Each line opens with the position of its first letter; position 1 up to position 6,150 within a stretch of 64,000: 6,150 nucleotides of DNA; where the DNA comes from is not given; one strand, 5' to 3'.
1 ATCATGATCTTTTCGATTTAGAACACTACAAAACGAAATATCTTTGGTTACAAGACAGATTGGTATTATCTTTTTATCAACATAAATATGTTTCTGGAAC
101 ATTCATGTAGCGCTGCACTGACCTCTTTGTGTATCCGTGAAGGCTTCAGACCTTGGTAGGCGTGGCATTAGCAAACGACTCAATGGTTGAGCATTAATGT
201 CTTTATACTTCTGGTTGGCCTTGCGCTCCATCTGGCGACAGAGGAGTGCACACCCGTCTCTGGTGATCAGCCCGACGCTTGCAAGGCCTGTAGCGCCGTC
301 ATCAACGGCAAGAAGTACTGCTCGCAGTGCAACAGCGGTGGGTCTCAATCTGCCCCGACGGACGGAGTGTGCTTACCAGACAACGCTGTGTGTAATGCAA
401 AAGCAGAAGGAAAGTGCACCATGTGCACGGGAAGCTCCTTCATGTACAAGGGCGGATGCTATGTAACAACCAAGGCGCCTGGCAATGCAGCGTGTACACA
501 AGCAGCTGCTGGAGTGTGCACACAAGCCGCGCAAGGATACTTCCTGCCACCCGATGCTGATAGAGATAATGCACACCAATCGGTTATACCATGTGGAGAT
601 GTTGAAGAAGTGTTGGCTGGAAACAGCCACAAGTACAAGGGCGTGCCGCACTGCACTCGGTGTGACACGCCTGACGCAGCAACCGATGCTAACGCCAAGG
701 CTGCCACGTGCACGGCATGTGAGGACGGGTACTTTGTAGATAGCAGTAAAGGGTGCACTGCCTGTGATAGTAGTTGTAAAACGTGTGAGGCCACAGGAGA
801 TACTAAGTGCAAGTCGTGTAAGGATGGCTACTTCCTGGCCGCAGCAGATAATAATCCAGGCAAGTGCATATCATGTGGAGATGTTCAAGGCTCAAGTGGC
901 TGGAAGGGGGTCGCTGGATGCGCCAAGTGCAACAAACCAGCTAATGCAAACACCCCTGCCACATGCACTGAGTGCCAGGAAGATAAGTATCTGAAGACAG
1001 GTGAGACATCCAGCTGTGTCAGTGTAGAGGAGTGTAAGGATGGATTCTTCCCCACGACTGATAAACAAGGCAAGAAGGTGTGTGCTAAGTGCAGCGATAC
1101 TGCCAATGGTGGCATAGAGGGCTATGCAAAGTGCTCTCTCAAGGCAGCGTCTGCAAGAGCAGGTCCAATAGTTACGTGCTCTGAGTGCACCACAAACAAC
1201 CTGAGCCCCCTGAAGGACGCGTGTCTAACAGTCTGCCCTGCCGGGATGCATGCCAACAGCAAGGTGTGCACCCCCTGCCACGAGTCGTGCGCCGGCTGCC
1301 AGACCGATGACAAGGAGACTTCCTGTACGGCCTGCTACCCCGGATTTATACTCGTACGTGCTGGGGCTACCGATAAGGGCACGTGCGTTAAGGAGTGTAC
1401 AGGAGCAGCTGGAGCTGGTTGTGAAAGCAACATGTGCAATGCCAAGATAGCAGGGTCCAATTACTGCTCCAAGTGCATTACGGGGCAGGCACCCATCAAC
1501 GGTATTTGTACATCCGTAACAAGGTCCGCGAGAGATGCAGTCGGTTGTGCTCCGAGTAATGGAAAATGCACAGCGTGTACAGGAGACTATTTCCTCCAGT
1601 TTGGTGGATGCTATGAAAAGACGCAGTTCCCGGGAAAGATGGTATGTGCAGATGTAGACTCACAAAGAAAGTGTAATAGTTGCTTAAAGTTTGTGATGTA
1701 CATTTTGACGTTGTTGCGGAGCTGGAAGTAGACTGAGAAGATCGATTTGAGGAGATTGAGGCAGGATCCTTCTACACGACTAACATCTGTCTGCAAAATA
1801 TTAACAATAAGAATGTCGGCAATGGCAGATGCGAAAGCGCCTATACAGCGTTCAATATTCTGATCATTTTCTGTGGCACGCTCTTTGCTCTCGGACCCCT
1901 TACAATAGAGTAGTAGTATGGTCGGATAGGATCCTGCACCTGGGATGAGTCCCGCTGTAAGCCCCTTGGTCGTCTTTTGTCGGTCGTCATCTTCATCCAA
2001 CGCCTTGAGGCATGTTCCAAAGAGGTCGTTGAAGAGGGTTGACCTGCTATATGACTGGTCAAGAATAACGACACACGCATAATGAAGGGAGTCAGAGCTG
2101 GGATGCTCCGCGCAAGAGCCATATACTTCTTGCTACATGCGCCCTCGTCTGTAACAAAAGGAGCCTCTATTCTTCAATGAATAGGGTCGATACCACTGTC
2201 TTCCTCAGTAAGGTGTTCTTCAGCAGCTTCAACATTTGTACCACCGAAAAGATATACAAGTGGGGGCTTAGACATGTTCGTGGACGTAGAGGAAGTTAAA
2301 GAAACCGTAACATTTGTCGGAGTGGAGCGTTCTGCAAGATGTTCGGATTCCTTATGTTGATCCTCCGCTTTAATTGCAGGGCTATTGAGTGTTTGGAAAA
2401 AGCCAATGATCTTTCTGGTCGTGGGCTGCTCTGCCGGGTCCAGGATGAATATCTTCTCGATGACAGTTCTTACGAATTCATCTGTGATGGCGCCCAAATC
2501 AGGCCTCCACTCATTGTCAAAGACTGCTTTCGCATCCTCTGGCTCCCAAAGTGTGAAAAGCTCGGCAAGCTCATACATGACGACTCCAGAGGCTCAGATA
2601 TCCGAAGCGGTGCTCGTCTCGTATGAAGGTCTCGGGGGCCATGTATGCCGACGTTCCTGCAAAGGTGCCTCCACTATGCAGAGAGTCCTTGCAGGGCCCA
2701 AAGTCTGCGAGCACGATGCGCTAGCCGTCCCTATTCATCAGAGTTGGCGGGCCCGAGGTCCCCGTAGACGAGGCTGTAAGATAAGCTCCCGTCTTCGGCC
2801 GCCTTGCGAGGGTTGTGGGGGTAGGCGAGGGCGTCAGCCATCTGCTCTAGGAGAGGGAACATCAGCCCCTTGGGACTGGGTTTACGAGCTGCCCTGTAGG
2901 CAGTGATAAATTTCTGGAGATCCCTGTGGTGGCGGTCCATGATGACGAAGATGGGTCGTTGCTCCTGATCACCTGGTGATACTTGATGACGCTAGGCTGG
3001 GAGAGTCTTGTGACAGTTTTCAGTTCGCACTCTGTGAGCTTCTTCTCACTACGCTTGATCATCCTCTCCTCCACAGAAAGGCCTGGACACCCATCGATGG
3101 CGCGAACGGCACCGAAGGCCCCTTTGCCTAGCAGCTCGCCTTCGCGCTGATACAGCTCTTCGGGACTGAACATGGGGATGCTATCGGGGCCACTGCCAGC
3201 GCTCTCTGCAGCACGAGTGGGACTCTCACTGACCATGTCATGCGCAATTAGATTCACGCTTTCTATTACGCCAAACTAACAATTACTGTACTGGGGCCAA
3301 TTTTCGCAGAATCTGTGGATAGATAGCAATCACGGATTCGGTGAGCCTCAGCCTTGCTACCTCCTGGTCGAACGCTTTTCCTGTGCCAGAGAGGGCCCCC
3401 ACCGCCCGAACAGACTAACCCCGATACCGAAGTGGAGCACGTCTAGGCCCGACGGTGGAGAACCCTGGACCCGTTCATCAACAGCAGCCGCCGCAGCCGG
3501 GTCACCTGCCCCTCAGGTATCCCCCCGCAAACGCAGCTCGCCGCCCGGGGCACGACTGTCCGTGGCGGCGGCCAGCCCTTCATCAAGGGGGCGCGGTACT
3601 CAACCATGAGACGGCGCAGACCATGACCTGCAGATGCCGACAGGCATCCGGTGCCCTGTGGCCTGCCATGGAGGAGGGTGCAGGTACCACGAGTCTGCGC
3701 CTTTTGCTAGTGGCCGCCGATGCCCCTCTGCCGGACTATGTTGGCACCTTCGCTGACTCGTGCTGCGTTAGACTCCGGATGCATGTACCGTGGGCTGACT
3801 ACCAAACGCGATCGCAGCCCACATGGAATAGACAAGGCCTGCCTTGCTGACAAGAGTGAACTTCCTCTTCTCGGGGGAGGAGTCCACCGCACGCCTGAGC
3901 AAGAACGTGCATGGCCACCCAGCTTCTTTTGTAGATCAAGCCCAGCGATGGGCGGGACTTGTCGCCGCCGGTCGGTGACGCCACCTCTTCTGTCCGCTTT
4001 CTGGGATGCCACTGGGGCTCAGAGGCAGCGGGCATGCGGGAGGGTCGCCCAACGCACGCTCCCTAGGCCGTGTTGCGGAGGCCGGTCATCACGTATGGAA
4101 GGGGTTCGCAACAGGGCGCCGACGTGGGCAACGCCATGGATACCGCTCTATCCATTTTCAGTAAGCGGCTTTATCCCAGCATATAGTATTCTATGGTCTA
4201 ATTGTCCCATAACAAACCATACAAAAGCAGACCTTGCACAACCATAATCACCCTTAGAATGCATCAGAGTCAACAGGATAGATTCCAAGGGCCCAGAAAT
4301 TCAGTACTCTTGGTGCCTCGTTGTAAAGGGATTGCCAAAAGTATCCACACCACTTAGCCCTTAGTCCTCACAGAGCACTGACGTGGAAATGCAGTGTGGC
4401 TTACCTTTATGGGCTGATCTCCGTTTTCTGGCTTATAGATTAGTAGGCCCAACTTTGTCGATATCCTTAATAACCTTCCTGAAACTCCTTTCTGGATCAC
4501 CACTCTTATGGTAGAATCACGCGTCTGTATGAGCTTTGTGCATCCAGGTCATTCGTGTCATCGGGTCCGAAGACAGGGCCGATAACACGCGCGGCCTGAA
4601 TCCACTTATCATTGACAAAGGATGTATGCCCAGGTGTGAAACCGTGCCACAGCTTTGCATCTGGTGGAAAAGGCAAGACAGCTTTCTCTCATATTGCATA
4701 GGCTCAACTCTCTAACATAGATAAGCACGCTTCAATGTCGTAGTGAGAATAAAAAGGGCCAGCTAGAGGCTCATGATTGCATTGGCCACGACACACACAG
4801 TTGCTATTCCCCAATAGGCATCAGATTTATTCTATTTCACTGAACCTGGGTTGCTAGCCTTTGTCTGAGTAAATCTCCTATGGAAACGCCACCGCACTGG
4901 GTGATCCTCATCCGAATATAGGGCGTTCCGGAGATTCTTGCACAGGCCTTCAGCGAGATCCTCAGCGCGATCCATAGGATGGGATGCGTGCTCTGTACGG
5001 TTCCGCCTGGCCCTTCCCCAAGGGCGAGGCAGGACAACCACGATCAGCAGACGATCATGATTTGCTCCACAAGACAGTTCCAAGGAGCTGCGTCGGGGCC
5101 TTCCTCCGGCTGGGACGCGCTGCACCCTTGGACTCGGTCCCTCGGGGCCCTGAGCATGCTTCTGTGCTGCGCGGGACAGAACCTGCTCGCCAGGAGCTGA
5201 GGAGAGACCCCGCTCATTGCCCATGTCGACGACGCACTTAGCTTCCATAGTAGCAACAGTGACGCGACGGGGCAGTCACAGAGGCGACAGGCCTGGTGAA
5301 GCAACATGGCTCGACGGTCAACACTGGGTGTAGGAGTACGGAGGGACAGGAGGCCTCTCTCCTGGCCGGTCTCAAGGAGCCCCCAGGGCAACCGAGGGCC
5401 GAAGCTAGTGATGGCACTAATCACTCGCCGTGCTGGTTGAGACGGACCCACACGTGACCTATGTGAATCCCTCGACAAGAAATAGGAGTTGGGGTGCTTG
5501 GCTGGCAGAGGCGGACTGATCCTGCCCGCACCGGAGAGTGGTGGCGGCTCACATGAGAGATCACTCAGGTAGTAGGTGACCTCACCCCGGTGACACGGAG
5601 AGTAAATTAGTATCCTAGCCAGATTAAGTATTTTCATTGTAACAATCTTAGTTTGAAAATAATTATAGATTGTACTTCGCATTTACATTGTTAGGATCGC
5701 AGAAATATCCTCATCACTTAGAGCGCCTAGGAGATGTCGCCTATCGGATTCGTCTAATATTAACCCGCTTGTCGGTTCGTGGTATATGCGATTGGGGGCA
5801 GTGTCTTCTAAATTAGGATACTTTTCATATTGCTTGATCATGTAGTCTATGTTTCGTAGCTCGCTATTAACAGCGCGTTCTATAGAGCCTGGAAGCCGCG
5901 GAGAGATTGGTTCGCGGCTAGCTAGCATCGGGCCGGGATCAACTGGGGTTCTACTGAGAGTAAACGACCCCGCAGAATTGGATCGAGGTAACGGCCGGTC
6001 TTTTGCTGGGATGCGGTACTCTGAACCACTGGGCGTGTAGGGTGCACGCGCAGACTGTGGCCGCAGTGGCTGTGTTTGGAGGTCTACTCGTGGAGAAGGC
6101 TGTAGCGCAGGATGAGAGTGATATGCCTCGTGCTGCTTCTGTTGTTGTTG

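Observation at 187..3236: Gene-graveyard at the window start: a 3'-truncated VSP fragment abutting a multiply disrupted NEK kinase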

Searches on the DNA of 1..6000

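Call 78: search_rna_families(source=window, start=1, end=6000, threshold=gathering)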
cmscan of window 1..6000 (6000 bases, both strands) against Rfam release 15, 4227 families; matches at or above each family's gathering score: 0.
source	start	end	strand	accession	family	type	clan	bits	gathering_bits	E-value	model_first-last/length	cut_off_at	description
